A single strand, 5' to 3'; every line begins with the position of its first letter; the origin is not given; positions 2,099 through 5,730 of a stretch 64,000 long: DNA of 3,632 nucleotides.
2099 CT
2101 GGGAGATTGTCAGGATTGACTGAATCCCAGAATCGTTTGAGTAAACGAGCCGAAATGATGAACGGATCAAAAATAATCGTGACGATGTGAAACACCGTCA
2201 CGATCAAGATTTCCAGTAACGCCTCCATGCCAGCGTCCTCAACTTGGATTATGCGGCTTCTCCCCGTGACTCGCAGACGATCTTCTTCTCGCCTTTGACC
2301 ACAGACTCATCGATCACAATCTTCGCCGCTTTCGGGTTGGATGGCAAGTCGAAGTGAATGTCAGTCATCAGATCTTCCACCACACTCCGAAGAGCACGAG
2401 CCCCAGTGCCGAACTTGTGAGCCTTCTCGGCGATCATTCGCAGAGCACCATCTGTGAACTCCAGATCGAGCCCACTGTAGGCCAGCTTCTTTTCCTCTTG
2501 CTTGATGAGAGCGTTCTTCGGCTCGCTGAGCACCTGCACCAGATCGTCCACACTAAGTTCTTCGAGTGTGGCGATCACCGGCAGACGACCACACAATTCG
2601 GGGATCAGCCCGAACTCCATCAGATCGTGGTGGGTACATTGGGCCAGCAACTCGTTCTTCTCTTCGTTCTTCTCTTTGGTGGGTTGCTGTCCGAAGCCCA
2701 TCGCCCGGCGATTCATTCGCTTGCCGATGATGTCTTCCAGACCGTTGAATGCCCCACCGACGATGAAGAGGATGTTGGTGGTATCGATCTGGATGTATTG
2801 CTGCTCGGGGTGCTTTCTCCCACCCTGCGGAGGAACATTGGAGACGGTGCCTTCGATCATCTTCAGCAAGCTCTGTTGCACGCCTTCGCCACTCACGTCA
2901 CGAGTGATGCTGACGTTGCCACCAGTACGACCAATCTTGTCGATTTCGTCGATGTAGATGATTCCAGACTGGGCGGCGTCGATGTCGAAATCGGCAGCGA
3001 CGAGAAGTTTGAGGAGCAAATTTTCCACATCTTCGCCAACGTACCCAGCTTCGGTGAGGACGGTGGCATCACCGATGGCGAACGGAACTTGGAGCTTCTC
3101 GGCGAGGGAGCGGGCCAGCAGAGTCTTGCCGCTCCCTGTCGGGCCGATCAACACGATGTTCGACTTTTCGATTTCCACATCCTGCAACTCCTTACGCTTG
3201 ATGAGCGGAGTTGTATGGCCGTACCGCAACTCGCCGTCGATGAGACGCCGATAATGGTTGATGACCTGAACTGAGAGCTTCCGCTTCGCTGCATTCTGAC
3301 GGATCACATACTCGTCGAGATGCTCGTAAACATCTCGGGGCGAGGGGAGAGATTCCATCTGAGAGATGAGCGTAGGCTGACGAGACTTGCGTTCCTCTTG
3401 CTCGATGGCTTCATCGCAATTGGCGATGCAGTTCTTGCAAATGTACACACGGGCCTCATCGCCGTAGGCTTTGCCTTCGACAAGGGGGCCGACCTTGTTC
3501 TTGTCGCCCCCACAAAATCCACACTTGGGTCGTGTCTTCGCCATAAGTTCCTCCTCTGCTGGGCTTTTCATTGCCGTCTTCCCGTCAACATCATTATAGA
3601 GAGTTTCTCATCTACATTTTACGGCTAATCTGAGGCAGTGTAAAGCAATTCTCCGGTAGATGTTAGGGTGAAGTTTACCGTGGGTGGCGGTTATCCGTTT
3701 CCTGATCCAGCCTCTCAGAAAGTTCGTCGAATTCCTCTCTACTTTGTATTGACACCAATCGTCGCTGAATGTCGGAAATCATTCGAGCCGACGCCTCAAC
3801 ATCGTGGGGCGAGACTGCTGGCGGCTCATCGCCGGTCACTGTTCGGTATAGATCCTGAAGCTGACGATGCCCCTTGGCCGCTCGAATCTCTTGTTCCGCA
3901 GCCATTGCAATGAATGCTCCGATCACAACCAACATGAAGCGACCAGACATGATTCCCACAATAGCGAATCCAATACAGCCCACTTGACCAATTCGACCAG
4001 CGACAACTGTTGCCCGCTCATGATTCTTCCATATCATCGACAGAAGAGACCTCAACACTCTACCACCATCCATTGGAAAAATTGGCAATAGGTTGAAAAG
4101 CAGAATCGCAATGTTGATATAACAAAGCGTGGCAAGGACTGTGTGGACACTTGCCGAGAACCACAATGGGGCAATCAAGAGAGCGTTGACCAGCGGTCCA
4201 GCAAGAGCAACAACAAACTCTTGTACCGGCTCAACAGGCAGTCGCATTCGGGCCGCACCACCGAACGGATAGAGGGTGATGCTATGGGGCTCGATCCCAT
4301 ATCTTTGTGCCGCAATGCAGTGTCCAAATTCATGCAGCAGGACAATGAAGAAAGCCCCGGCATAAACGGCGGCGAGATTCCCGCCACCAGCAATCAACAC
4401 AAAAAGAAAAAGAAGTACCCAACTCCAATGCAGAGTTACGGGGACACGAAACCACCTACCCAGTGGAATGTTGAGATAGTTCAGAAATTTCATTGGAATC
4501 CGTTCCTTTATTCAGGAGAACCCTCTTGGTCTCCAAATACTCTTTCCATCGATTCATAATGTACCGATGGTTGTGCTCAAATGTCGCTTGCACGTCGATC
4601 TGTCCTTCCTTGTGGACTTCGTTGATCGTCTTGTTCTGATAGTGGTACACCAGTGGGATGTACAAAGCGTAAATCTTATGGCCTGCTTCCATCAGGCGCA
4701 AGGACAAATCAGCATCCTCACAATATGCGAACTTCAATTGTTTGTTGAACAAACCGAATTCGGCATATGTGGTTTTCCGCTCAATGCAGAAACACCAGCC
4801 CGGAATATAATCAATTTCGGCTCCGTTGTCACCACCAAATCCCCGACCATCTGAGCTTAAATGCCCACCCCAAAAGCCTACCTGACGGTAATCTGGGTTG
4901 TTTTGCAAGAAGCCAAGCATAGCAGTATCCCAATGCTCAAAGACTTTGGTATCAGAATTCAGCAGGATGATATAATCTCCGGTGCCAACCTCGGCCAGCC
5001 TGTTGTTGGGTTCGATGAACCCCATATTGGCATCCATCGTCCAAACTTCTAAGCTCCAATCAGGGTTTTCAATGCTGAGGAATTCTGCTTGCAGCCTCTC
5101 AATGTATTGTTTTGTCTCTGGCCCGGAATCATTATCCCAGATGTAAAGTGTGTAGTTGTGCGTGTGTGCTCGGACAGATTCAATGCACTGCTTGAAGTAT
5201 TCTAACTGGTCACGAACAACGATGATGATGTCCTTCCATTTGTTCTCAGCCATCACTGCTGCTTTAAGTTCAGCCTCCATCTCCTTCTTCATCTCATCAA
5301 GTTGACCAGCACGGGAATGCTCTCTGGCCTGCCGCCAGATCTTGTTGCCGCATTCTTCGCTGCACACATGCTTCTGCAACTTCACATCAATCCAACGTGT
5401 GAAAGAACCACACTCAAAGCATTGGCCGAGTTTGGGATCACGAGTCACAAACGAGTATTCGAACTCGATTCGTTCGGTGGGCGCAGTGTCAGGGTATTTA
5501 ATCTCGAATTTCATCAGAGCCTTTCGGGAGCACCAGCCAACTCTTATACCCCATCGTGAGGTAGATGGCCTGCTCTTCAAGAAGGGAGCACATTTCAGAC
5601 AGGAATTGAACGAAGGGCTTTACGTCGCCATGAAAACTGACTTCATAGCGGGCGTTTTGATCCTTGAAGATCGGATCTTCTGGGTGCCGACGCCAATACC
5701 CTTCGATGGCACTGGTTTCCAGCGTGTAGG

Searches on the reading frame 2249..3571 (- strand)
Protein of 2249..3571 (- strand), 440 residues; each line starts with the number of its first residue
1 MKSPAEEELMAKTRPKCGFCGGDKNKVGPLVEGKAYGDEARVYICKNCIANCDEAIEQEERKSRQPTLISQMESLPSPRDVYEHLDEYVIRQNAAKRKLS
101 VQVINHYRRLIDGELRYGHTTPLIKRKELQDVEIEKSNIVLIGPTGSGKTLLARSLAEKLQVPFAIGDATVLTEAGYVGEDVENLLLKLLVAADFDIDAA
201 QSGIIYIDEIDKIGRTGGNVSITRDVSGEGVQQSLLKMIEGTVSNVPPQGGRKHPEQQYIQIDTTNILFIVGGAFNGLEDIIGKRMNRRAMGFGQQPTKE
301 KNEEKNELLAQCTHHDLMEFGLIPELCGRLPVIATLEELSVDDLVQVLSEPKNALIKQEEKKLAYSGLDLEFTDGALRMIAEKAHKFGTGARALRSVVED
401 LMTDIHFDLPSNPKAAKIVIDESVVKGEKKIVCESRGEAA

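Call 14: search_protein_families(library=pfam, proteins=[window:2249-3571:-], max_evalue=0.01)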
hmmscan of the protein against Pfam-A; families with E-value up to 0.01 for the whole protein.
window:2249-3571:- (440 aa): 20 families
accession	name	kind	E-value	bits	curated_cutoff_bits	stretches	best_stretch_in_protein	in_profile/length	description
PF07724.20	AAA_2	-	1.6e-29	103.5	27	1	136-333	3-166/166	AAA domain (Cdc48 subfamily)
PF00004.35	AAA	-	2.1e-14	54.5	21.2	1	139-267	1-110/131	ATPase family associated with various cellular activities (AAA)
PF10431.15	ClpB_D2-small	-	1.3e-07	32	21.9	1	340-405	2-63/81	C-terminal, D2-small domain, of ClpB protein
PF06689.19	zf-C4_ClpX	-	8.6e-07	29.2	27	1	16-58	2-39/39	ClpX C4-type zinc finger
PF13401.12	AAA_22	-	9.9e-06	26.3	27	1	136-170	5-42/130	AAA domain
PF07728.20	AAA_5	-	1.7e-05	25.3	22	1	138-213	1-78/139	AAA domain (dynein-related subfamily)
PF01695.23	IstB_IS21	-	0.00055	19.9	24.1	1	135-158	91-114/238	IstB-like ATP binding protein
PF13173.12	AAA_14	-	0.0019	18.7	27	1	138-225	4-86/129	AAA domain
PF14532.12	Sigma54_activ_2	-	0.002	18.8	25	1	126-213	11-81/138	Sigma-54 interaction domain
PF13191.12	AAA_16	-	0.0021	19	32.6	1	137-163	25-51/167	AAA ATPase domain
PF01078.27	Mg_chelatase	-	0.0025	17.7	20.3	0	137-158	23-44/207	Magnesium chelatase, subunit ChlI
PF13521.12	AAA_28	-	0.0034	18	27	1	139-163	2-26/164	AAA domain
PF05496.18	RuvB_N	-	0.0039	17.4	27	0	137-213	34-96/159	Holliday junction DNA helicase RuvB P-loop domain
PF00158.32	Sigma54_activat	-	0.0039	17.3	20.2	0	127-159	13-45/168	Sigma-54 interaction domain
PF02367.23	TsaE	-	0.0054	17.1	26.6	0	133-162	18-47/128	Threonylcarbamoyl adenosine biosynthesis protein TsaE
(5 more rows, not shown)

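Call 15: search_protein_families(library=phrogs, proteins=[window:2249-3571:-], max_evalue=0.001)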
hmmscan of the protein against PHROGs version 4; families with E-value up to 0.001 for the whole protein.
window:2249-3571:- (440 aa): 12 families
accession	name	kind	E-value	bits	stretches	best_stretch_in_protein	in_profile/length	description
phrog_4339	-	unknown function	5.7e-92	310.6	2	194-435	349-537/552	-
phrog_5534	-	unknown function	2.8e-19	70.4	1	139-281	30-160/273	-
phrog_4871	-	other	7.6e-11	42.2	1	319-403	644-725/764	ATP-dependent protease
phrog_3757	-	unknown function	5.4e-09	36.9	1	127-221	116-204/367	-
phrog_30773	-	unknown function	8.1e-07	28.7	1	138-221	198-277/666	-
phrog_8638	-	unknown function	5.3e-06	26.3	1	139-212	308-375/568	-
phrog_10401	-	other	1.3e-05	25.1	1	134-213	458-530/667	ATPase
phrog_168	-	DNA, RNA and nucleotide metabolism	0.00011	23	1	136-215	42-114/314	clamp loader of DNA polymerase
phrog_5846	-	DNA, RNA and nucleotide metabolism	0.00015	22.1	0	126-212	34-105/380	clamp loader of DNA polymerase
phrog_249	-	moron, auxiliary metabolic gene and host takeover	0.0002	21.8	1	82-179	81-171/380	porphyrin biosynthesis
phrog_50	-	DNA, RNA and nucleotide metabolism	0.00037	20.7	1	12-160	273-393/570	DnaC-like helicase loader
phrog_11838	-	DNA, RNA and nucleotide metabolism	0.00073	19.8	0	136-218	40-115/420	clamp loader of DNA polymerase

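Call 43: find_encoding_contigs(protein=window:2249-3571:-, flank=10000, max_places=3)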
Protein window:2249-3571:- (440 aa): no gene with exactly this product is on record in the collection.

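Call 47: search_dna_similar(query=window:2249-3571:-, collection=phages, mode=protein, max_rows=12)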
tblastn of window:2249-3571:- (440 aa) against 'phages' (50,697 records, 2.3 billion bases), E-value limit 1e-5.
Records with a match: 284; places in all: 289; records where one place covers at least 80% of the query: 55.
Best place of each record, by identity: <60% 284.
By first word of the organism name: Pseudomonas 95; Erwinia 47; Bacteriophage 30; Salmonella 18; Prevotella 15; Listeria 10; Vibrio 10; Proteus 10; Escherichia 5; Klebsiella 5; and 20 more.
By host as written in the record: - 44; Pseudomonas aeruginosa 38; Erwinia amylovora 27; Pseudomonas aeruginosa PAO1 16; Prevotella sp. 15; Pseudomonas aeruginosa ATCC 27853 12; Erwinia amylovora ATCC 29780 12; Listeria monocytogenes 10; and 64 more.
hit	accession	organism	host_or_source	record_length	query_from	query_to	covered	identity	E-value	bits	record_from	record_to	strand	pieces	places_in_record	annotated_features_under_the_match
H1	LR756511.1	uncultured phage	metagenomic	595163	11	440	98%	53.6%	4e-140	448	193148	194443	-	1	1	record has no annotation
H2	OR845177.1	Escherichia phage EC22.5-2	Escherichia coli ATCC 25922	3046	17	430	94%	53.1%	8e-131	406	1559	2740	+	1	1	record has no annotation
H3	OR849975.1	Staphylococcus phage SA 1298 Kay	Staphylococcus aureus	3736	16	428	94%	53.0%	4e-136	426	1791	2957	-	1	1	record has no annotation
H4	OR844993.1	Staphylococcus phage SA 1306 Kay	Staphylococcus aureus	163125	16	428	94%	53.0%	3e-132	426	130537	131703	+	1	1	record has no annotation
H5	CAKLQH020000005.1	Acinetobacter phage MD-2021a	not known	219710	17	435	95%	51.9%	1e-125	407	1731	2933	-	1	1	clpX: ATP-dependent specificity component of ClpP serine protease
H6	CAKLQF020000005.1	Acinetobacter phage MD-2021a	not known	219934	17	435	95%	51.9%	1e-125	407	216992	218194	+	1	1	clpX: ATP-dependent specificity component of ClpP serine protease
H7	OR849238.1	Listeria phage LM 4-14-1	Listeria monocytogenes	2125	16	420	92%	53.6%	2e-140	422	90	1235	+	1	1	record has no annotation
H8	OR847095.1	Listeria phage LM 4-11-1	Listeria monocytogenes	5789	16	420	92%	53.6%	1e-131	422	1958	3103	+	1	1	record has no annotation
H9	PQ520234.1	Enterococcus phage IME_EF3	-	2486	16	430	94%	51.8%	1e-131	404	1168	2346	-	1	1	record has no annotation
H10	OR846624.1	Enterococcus phage Efs 1-1-1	Enterococcus faecalis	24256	16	430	94%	51.8%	1e-124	404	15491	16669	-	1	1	record has no annotation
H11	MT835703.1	Bacteriophage sp.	human fecal samples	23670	16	436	96%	50.0%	9e-121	392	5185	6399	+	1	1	record has no annotation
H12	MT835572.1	Bacteriophage sp.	human fecal samples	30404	4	420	95%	50.1%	1e-120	392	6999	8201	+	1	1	record has no annotation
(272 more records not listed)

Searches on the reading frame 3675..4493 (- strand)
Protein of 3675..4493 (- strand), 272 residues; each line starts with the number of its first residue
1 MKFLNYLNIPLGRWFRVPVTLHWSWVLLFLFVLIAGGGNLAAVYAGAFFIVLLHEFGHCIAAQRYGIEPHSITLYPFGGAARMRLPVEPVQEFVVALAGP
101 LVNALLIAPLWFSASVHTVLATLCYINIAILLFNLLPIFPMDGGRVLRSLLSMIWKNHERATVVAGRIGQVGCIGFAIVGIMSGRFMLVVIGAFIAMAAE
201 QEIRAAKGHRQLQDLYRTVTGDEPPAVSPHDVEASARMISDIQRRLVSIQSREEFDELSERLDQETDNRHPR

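Call 37: search_protein_families(library=pfam, proteins=[window:3675-4493:-], max_evalue=0.001)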
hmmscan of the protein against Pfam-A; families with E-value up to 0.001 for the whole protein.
window:3675-4493:- (272 aa): 2 families
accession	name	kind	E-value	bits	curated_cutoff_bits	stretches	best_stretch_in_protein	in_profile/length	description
PF02163.28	Peptidase_M50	-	8.1e-21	74.8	27.2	2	48-114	7-100/221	Peptidase family M50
PF13398.12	Peptidase_M50B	-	2.1e-05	24.8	26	1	36-136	14-110/201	Peptidase M50B-like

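Call 97: find_encoding_contigs(protein=window:3675-4493:-, flank=10000, max_places=1)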
Protein window:3675-4493:- (272 aa): 2 contigs read that carry it; 1 place shown.
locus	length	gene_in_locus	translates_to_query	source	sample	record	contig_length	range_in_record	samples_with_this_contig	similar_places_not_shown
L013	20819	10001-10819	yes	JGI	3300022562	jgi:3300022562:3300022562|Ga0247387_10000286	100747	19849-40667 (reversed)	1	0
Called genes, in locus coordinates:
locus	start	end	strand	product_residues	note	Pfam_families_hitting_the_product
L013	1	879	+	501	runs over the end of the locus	PF02195:ParB_N (weak)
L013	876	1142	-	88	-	-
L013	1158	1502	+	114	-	-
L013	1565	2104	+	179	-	-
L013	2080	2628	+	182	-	PF13521:AAA_28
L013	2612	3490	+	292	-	PF00763:THF_DHG_CYH, PF02882:THF_DHG_CYH_C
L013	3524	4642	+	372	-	PF13793:Pribosyltran_N, PF00156:Pribosyltran, PF14572:Pribosyl_synth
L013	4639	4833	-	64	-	PF02599:CsrA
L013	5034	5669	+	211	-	-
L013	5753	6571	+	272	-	PF00535:Glycos_transf_2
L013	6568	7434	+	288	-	PF00535:Glycos_transf_2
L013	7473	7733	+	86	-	-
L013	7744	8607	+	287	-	PF00520:Ion_trans, PF07885:Ion_trans_2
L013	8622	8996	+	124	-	-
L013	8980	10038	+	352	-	PF00535:Glycos_transf_2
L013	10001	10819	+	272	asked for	PF02163:Peptidase_M50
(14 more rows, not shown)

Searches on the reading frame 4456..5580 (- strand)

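Call 14: search_protein_families(library=pfam, proteins=[window:4456-5580:-], max_evalue=0.01)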
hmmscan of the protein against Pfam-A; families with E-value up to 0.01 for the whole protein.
window:4456-5580:- (374 aa): 2 families
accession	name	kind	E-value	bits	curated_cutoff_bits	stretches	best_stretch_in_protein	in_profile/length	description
PF00535.33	Glycos_transf_2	-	1.3e-10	41.9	23.3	1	118-230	2-108/168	Glycosyl transferase family 2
PF13641.12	Glyco_tranf_2_3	-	0.00013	22.5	27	1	258-324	158-222/230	Glycosyltransferase like family 2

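Call 15: search_protein_families(library=phrogs, proteins=[window:4456-5580:-], max_evalue=0.001)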
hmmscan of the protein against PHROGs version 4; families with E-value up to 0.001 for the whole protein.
window:4456-5580:- (374 aa): 1 family
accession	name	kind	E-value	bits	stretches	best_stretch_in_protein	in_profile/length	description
phrog_29879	-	moron, auxiliary metabolic gene and host takeover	1.5e-05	25.6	0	263-346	136-219/239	galactosyl transferase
